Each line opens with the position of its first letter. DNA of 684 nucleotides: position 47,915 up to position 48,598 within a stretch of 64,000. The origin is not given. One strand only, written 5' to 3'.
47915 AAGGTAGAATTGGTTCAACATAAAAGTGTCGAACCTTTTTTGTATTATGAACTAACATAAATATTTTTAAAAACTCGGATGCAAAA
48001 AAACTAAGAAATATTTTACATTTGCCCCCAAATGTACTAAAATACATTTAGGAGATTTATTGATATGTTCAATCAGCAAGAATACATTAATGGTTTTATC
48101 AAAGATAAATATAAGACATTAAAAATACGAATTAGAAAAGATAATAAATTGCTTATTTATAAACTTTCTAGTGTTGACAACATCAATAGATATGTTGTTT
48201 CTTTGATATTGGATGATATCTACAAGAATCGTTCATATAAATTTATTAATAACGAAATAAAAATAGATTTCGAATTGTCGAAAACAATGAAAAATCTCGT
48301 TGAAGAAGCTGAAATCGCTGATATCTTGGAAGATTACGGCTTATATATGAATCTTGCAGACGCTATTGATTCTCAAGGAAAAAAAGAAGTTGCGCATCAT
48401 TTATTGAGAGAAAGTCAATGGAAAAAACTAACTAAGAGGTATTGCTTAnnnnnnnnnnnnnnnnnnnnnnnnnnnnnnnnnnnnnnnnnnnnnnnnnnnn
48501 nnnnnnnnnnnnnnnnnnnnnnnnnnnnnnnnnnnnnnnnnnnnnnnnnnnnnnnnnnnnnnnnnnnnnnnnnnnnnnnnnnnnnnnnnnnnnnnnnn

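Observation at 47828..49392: tRNA-Leu-adjacent two-gene module: overlapping small ORF plus short HipA-homologous kinase without a HipB HTH partner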

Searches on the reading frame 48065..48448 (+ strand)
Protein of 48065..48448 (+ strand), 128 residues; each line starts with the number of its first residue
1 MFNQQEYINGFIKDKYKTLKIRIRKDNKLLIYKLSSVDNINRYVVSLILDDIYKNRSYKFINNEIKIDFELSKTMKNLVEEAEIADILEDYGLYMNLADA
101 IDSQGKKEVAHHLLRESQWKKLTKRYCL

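Call 4: search_protein_families(library=pfam, proteins=[window:48065-48448:+], max_evalue=1)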
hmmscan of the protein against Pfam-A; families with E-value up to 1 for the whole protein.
window:48065-48448:+ (128 aa): 1 family
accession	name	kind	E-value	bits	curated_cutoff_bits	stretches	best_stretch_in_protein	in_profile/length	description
PF05798.17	Phage_FRD3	-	0.078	13.9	28.1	0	6-34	12-40/75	Bacteriophage FRD3 protein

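Call 5: search_protein_families(library=ncbifam, proteins=[window:48065-48448:+], max_evalue=1)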
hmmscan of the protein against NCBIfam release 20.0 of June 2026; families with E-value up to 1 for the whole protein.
window:48065-48448:+ (128 aa): 0 families

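Call 6: search_protein_families(library=padloc, proteins=[window:48065-48448:+], max_evalue=1)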
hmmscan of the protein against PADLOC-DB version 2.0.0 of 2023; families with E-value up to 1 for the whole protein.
window:48065-48448:+ (128 aa): 1 family
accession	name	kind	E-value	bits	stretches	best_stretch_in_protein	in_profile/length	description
PDLC01339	Csm3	-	0.0065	15.5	1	8-90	68-146/163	"CAS-III-A,CAS-III-D; effector_G7"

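Call 11: find_homologous_proteins(query=window:48065-48448:+, max_evalue=0.01)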
Query window:48065-48448:+ (128 aa): 656 proteins with E <= 0.01 among 681 candidates; the best 120 are listed.
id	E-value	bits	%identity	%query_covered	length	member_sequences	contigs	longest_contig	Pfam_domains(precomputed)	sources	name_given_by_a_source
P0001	2.3e-75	268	100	100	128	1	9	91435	-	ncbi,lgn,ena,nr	ncbi:MAG: hypothetical protein IJQ67_06725 [Bacilli bacterium]|nr:hypothetical protein [Bacilli bact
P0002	4.5e-75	267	99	100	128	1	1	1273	-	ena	-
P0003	3.7e-61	222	78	100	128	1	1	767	-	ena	-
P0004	5.2e-61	222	80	100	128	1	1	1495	-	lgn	-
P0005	7.2e-61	221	80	100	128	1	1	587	-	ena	-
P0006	7.6e-61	221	80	100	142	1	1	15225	-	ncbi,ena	-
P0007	1.4e-60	221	80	100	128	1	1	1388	-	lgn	-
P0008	1.5e-60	220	79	100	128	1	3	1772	-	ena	-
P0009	2.4e-60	220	80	100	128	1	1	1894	-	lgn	-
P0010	2.5e-60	220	79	100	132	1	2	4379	-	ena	-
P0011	2.9e-60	220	79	100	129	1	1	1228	-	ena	-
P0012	3.7e-60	219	80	100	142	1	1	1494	-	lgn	-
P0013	4.7e-60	219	80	100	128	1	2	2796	-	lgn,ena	-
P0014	5.1e-60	219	77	100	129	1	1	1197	-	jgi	jgi:hypothetical protein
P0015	1.1e-59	218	79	100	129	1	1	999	-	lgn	-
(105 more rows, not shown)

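Call 26: search_protein_representatives(alignment_id=A1)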
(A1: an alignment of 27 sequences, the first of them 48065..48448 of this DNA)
Query: 27 sequences, 128 profile positions. Proteins with E-value up to 0.001 (for the whole library): 176; up to 1e-10: 42; up to 1e-30: 12. The best 150 are listed.
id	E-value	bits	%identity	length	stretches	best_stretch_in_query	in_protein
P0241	1.0e-56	206.9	-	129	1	1-127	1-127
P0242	1.5e-55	203.1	-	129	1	1-127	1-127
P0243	2.6e-51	189.4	-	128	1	1-128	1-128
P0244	2.5e-41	157.1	-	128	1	1-128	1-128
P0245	3.3e-37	143.8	-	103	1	30-108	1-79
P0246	6.8e-36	139.5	-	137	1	1-128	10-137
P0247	9.8e-36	139.0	-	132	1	4-126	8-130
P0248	6.9e-34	133.0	-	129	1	1-128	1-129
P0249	7.0e-34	133.0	-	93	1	45-127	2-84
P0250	9.2e-34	132.6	-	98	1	30-126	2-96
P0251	4.8e-31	123.9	-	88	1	62-128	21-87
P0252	5.0e-31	123.8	-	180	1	51-126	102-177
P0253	4.3e-26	107.8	-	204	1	1-84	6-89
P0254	5.8e-26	107.4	-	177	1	51-128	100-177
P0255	2.5e-24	102.1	-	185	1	50-128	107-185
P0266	7.8e-19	84.4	-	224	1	54-128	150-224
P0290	1.6e-09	54.3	-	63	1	2-55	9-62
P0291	2.9e-09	53.4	-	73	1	57-126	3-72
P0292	4.4e-09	52.9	-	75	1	56-126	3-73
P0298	2.9e-08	50.2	-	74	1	57-127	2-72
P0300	6.8e-08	49.0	-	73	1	58-127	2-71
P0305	1.2e-07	48.2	-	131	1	32-126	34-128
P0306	1.3e-07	48.1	-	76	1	59-127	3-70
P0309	2.3e-07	47.3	-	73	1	59-126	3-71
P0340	7.7e-06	42.4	-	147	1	44-126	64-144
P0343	9.8e-06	42.0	-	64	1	2-54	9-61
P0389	1.6e-04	38.1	-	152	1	2-53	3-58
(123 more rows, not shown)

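Call 29: search_protein_families(library=pfam, proteins=[P0291, P0292, P0306, P0290, P0343, P0389, P0252, P0266, P0340, P0255], max_evalue=0.1)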
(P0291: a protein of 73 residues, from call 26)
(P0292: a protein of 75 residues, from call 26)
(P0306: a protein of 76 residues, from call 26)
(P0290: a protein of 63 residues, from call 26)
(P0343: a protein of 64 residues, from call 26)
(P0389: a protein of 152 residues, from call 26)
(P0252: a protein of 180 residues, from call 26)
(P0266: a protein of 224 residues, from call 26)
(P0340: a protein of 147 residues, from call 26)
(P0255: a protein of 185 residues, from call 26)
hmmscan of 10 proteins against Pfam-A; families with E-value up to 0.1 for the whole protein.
P0291 (73 aa): 0 families

P0292 (75 aa): 0 families

P0306 (76 aa): 1 family
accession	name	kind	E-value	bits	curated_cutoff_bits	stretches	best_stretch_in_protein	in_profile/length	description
PF24899.1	UBA_DHX29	-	0.085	13.1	27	0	14-42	18-46/55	ATP-dependent RNA helicase DHX29, UBA domain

P0290 (63 aa): 0 families

P0343 (64 aa): 0 families

P0389 (152 aa): 4 families
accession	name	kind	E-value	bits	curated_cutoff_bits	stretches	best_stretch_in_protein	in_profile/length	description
PF01909.29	NTP_transf_2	-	1.7e-12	48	21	1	66-139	4-84/93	Nucleotidyltransferase domain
PF18765.7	Polbeta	-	7.8e-11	42.4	26.9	1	68-142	4-81/93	Polymerase beta, Nucleotidyltransferase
PF22600.2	MTPAP-like_central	-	0.00015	22.3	27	1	55-104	21-67/139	Poly(A) RNA polymerase, mitochondrial-like, central palm domain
PF20892.2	SidC_lipid-bd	-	0.075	13.5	27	0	11-103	25-112/127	SidC, lipid-binding domain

P0252 (180 aa): 1 family
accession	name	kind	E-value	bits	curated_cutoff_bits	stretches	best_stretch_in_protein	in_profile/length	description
PF05016.21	ParE_toxin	-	6.7e-09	36.7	23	1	6-98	2-88/89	ParE toxin of type II toxin-antitoxin system, parDE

P0266 (224 aa): 0 families

P0340 (147 aa): 2 families
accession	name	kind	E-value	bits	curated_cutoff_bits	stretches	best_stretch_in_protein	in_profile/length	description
PF13443.12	HTH_26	-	0.00022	21.9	22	1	10-54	2-53/63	Cro/C1-type HTH DNA-binding domain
PF08407.17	Chitin_synth_1N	-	0.072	13.4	22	0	74-116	3-44/67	Chitin synthase N-terminal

P0255 (185 aa): 1 family
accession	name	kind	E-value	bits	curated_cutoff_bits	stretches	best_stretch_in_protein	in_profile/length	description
PF00611.28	FCH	-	0.076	13.8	27.8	0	129-170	34-77/78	Fes/CIP4, and EFC/F-BAR homology domain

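Call 30: predict_structure(alignment_id=A1)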
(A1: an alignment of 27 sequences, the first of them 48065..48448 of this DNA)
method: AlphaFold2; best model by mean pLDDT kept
length: 128 residues; sequences in the alignment: 27
mean_pLDDT: 65.1   pTM: 0.49
mean pLDDT of the five models: 65.1, 59.1, 46.0, 45.1, 43.1
residues with pLDDT >= 90: 19; 70-90: 39; 50-70: 31; < 50: 39
segments of 3 or more residues with pLDDT < 50: 2-5, 7-9, 11-28, 55-65
pLDDT, mean of each block of 10 residues (from residue 1): 48 40 42 53 54 44 55 89 75 87 93 89 78
secondary structure, 60 per line:
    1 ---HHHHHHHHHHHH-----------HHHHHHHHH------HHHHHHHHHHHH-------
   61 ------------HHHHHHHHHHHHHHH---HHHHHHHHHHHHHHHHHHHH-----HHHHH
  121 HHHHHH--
elements in order: H4-15 H27-35 H42-53 H73-87 H91-110 H116-126

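Call 31: search_protein_families(library=padloc, proteins=[P0291, P0292, P0298, P0300, P0306, P0309, P0290, P0343, P0340, P0305], max_evalue=1)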
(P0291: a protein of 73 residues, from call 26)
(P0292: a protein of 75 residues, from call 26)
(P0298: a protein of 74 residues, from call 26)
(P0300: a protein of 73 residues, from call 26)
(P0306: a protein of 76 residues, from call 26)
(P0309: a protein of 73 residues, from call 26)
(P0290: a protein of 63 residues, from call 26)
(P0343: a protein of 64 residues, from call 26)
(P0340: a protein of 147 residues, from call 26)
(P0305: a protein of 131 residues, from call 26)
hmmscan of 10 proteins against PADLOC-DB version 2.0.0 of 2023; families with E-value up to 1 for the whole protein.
P0291 (73 aa): 0 families

P0292 (75 aa): 0 families

P0298 (74 aa): 0 families

P0300 (73 aa): 0 families

P0306 (76 aa): 0 families

P0309 (73 aa): 0 families

P0290 (63 aa): 0 families

P0343 (64 aa): 0 families

P0340 (147 aa): 0 families

P0305 (131 aa): 0 families

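Call 58: find_encoding_contigs(protein=P0290, flank=3000, max_places=6)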
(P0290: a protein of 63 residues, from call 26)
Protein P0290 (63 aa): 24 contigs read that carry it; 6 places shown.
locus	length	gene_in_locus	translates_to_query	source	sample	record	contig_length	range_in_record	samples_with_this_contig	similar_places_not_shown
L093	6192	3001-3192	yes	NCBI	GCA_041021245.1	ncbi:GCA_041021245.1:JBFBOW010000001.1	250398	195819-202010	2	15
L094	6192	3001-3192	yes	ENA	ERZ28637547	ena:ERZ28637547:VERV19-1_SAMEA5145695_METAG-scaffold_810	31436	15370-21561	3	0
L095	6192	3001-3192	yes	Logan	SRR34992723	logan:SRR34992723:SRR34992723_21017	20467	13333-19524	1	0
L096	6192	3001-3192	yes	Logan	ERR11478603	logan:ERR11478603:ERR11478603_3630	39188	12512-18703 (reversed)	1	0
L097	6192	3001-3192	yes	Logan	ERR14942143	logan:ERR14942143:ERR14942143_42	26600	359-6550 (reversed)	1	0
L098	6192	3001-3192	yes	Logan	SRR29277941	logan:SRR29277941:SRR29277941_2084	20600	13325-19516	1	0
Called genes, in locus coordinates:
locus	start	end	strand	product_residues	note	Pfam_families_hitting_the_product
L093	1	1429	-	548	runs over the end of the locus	PF03354:TerL_ATPase, PF20441:TerL_nuclease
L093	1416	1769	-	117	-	PF05119:Terminase_4 (weak)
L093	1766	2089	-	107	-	PF01844:HNH (weak)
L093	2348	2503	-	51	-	-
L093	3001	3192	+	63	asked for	-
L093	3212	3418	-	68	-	-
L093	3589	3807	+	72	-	-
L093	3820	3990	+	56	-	-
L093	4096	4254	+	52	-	-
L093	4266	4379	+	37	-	-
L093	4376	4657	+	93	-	-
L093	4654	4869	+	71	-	PF00392:GntR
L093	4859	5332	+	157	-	-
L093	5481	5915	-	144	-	-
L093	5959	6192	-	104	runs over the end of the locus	-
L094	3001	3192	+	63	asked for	-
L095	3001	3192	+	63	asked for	-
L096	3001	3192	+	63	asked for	-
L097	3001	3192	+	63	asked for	-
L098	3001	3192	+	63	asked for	-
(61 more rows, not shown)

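Call 81: find_related_loci(query=A6, collection=metagenome_contigs, flank=2500)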
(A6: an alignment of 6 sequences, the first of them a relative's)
Query A6 (73 aa) in metagenome_contigs; peptide patterns used: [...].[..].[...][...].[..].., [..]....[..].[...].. (x = any residue, [..] = any of these).
590 stretches matched a pattern; 54 encode a relative of the query (tblastn E <= 1e-3); 54 distinct loci.
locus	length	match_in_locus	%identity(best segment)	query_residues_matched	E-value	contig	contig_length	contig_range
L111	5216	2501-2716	47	1-72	3e-19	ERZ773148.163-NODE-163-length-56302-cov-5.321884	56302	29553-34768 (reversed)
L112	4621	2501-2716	47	1-72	4e-19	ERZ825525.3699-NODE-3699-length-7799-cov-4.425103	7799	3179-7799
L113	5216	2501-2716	47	1-72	4e-19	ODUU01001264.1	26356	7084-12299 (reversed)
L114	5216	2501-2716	47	1-72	6e-19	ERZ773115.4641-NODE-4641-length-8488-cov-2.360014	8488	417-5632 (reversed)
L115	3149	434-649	46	1-72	2e-18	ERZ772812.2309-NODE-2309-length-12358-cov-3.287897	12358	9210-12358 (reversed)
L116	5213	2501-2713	43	1-72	2e-17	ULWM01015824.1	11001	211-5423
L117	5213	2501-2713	43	1-72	2e-17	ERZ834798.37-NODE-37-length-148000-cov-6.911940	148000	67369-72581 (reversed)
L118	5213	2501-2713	43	1-72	2e-17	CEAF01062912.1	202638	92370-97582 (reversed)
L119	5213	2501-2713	43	1-72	2e-17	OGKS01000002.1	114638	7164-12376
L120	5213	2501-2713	50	3-72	3e-16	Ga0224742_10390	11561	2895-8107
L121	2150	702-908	46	4-72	3e-16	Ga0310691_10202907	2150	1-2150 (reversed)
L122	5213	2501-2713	41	2-72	5e-16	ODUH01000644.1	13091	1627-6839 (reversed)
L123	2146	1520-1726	46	4-72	1e-15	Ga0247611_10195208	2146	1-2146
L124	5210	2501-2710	41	3-73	6e-15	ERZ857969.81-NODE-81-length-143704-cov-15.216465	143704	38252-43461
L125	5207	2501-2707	37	3-72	6e-14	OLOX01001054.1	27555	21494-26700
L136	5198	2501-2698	43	6-72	3e-12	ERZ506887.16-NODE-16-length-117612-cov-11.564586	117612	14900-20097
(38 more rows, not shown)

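Call 87: search_protein_families(library=phrogs, proteins=[window:48065-48448:+, P0291, P0290], max_evalue=0.01)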
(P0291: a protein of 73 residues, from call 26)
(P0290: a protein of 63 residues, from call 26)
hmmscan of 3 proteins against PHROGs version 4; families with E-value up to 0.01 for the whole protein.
window:48065-48448:+ (128 aa): 0 families

P0291 (73 aa): 0 families

P0290 (63 aa): 1 family
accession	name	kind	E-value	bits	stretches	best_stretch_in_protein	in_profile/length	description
phrog_14312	-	unknown function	0.00012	23.5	1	34-62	14-42/87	-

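Call 88: search_protein_families(library=ncbifam, proteins=[P0291, P0290, L136:2703-3431:+, L116:2729-3049:+], max_evalue=0.01)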
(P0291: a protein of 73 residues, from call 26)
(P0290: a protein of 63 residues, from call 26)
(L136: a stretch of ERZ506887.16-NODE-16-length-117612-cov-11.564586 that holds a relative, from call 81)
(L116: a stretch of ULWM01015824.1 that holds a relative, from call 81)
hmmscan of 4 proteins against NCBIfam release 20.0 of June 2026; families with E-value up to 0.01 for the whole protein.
P0291 (73 aa): 0 families

P0290 (63 aa): 0 families

L136:2703-3431:+ (243 aa): 0 families

L116:2729-3049:+ (107 aa): 3 families
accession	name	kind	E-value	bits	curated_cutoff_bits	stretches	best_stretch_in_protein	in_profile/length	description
NF053871.1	DS2_2_antiphage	equivalog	0.0011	18.2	350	1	8-58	21-73/294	anti-phage nucleotidyltransferase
NF047752.1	MntA_antitoxin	equivalog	0.0016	18.3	60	1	34-70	13-54/106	type VII toxin-antitoxin system MntA family adenylyltransferase antitoxin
NF028535.0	ANT_4p_II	subfamily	0.0077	15.5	350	1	14-50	5-41/251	ANT(4')-II family aminoglycoside nucleotidyltransferase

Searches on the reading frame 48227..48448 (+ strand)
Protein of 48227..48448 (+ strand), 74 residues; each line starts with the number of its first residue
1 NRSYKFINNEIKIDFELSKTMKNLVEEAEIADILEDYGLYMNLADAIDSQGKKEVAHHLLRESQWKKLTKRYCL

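Call 85: search_solved_structures(query=A5, max_evalue=10)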
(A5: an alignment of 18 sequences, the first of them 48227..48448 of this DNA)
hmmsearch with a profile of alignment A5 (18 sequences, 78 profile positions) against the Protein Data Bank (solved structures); distinct sequences matched with E-value up to 10: 3.
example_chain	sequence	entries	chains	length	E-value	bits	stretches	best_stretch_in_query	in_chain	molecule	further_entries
5fzq_A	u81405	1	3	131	0.62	13.5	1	5-74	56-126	DESIGNED TPR PROTEIN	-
6egc_A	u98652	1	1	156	0.88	13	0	21-41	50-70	SC_2L4HC2_23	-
7rkc_A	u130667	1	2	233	1.9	11.9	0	20-60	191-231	D_3_633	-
